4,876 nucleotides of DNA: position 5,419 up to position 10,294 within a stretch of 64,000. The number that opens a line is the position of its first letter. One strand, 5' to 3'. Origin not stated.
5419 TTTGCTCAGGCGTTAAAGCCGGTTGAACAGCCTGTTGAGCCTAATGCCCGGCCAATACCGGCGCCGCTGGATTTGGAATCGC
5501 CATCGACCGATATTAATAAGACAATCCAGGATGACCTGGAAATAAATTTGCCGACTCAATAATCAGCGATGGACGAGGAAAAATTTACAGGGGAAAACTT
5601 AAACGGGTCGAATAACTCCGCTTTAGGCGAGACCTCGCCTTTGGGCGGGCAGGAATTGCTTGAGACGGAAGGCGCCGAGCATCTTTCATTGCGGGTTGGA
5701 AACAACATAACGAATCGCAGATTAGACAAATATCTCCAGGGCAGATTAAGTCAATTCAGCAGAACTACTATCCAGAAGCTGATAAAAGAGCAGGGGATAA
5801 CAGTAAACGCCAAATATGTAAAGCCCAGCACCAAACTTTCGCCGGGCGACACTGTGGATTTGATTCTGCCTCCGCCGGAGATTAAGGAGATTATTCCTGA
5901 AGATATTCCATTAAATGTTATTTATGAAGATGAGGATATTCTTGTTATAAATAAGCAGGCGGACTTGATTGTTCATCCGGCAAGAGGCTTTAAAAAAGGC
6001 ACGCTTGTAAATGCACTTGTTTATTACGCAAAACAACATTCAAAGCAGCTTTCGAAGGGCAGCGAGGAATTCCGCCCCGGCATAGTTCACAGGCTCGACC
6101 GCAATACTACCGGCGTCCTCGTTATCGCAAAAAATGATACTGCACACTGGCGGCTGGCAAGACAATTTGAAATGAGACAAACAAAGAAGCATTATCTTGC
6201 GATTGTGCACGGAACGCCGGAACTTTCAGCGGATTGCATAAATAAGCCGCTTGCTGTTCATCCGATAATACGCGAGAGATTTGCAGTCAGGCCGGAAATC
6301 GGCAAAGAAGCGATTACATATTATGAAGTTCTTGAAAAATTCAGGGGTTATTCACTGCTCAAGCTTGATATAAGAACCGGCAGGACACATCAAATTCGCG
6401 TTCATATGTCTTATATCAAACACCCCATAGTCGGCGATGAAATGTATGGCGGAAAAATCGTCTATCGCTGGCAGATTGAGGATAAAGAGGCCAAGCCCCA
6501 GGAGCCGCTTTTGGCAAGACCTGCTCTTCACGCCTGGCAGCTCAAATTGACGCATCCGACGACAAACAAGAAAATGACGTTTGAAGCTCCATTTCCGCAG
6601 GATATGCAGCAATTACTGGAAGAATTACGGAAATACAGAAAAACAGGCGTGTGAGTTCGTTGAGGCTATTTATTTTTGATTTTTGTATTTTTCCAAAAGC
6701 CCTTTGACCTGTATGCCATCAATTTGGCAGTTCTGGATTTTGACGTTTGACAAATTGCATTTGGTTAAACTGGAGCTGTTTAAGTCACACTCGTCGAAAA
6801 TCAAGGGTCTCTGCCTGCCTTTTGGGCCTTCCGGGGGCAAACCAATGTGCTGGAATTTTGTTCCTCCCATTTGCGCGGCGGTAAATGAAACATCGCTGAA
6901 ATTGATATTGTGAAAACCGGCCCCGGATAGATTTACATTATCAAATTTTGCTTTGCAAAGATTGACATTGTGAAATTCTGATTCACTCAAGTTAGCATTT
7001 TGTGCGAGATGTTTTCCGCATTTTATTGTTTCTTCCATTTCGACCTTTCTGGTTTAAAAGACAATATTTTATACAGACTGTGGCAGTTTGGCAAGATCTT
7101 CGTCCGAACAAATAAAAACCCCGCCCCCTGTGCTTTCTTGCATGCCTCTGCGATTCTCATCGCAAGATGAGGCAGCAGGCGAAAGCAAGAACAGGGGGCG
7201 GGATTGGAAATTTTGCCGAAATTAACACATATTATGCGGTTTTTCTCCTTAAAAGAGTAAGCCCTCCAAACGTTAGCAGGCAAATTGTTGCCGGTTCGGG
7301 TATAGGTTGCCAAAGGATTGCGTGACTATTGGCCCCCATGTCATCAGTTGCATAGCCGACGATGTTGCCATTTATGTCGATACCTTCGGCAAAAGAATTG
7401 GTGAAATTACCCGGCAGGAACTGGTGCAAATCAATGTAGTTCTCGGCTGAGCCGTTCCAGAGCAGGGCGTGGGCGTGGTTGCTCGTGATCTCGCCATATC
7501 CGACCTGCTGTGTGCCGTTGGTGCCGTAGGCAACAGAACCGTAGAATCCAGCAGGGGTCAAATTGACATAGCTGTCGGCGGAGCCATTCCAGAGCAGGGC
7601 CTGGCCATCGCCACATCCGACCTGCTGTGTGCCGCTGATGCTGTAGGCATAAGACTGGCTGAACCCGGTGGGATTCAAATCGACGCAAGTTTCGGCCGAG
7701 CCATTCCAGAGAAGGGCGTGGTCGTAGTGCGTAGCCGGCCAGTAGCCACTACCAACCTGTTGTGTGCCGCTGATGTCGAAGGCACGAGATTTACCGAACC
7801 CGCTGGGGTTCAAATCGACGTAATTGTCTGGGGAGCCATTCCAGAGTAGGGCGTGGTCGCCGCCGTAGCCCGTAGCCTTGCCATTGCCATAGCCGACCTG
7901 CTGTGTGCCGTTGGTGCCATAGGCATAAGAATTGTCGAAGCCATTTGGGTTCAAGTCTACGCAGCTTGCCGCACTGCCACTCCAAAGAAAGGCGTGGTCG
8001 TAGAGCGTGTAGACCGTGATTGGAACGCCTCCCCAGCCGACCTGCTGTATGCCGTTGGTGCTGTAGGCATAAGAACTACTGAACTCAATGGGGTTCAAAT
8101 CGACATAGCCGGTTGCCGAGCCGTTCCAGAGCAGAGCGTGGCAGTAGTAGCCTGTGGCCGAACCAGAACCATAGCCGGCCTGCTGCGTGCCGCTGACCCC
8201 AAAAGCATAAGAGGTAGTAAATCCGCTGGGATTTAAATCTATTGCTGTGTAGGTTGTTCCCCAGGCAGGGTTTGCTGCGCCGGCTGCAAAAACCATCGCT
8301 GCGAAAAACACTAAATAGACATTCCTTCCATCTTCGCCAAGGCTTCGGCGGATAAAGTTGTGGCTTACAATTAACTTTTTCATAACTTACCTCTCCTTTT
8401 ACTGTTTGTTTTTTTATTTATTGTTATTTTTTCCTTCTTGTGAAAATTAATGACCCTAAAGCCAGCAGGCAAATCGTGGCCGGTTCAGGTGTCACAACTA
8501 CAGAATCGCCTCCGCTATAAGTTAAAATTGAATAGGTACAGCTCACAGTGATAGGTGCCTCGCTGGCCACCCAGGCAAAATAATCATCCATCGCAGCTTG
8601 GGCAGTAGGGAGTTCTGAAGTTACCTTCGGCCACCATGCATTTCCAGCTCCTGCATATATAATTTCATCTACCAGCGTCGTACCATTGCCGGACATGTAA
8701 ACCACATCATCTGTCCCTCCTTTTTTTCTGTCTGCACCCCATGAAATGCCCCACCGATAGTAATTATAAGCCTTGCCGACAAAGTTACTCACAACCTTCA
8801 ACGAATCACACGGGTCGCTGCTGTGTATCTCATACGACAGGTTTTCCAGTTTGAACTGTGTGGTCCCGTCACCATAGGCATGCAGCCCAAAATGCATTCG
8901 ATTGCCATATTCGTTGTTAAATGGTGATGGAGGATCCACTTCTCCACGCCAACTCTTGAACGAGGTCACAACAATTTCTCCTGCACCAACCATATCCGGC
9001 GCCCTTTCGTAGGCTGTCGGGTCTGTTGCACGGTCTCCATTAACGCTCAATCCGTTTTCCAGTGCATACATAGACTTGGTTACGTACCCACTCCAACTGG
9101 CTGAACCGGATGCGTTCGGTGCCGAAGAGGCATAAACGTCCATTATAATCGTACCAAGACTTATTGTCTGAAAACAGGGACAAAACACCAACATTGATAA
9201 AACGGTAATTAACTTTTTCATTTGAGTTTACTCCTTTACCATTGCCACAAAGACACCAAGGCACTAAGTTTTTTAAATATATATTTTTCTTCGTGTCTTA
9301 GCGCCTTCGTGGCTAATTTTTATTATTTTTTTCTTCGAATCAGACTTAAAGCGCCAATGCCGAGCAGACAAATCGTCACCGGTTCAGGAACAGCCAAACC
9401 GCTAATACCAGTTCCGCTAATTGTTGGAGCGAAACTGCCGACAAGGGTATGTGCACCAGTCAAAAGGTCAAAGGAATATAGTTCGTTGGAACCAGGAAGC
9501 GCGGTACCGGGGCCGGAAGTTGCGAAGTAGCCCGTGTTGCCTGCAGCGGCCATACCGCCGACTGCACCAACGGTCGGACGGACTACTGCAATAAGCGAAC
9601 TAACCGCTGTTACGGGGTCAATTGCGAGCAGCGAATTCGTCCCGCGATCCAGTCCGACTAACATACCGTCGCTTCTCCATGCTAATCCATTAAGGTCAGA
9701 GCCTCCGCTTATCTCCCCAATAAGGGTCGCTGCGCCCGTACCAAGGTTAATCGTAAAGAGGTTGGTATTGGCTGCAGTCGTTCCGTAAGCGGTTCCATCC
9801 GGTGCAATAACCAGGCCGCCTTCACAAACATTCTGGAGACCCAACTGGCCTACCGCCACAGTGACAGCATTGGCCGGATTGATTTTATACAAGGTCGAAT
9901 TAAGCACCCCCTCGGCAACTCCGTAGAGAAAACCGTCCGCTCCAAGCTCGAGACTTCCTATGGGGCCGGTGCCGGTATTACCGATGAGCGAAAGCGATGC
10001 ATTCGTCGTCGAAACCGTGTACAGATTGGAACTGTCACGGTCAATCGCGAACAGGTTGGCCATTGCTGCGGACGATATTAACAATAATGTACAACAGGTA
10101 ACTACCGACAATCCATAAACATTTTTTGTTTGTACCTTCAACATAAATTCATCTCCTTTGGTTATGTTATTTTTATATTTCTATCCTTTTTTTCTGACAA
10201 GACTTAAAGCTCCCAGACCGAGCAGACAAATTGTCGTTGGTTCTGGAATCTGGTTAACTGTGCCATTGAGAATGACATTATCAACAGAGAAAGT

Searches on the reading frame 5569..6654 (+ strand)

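Call 52: search_protein_families(library=pfam, proteins=[window:5569-6654:+], max_evalue=0.00001)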
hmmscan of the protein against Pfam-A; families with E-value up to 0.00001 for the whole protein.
window:5569-6654:+ (361 aa): 2 families
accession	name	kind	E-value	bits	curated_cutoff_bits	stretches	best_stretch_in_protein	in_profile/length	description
PF00849.27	PseudoU_synth_2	-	4.9e-35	121.4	26.8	1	123-281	1-151/152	RNA pseudouridylate synthase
PF01479.30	S4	-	1.4e-08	34.7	22.8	1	50-96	1-48/48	S4 domain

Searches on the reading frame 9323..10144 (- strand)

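Call 53: search_protein_families(library=pfam, proteins=[window:9323-10144:-], max_evalue=0.00001)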
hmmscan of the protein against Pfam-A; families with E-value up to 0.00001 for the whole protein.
window:9323-10144:- (273 aa): 2 families
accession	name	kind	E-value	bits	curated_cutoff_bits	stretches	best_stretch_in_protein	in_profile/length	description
PF14339.12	DUF4394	-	3.4e-11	43.4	29.6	1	83-155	151-230/230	Domain of unknown function (DUF4394)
PF21959.2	DUF6923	-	5.2e-08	33.4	27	1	69-206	45-187/234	Repeat of unknown function (DUF6923)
